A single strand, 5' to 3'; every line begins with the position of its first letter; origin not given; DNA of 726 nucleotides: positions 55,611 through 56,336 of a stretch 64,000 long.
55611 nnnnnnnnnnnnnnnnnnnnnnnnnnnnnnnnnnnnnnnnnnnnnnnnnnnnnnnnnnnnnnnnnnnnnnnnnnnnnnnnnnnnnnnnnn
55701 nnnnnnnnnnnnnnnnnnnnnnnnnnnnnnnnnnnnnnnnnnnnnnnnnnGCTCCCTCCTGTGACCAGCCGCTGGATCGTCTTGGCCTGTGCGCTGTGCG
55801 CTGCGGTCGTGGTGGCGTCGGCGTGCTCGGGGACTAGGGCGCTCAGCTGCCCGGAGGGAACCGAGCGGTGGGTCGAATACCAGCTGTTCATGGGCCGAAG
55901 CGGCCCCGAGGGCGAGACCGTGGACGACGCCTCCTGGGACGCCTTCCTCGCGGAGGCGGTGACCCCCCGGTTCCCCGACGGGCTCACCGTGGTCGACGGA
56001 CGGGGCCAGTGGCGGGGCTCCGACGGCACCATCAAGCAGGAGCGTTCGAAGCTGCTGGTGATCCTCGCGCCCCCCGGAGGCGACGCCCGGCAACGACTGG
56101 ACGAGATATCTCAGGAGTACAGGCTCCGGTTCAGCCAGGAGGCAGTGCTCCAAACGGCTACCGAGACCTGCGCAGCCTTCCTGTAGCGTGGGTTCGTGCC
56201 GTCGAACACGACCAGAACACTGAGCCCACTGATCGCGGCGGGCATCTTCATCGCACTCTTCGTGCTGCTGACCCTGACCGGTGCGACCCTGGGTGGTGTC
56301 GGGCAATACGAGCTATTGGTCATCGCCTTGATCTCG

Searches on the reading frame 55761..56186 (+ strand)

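Call 27: search_protein_families(library=pfam, proteins=[window:55761-56186:+], max_evalue=0.001)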
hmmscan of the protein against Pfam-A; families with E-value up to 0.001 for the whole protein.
window:55761-56186:+ (141 aa): 1 family
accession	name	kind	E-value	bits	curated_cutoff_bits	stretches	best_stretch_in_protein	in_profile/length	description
PF12098.13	DUF3574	-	2.5e-33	114.4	25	1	40-140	2-103/103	Protein of unknown function (DUF3574)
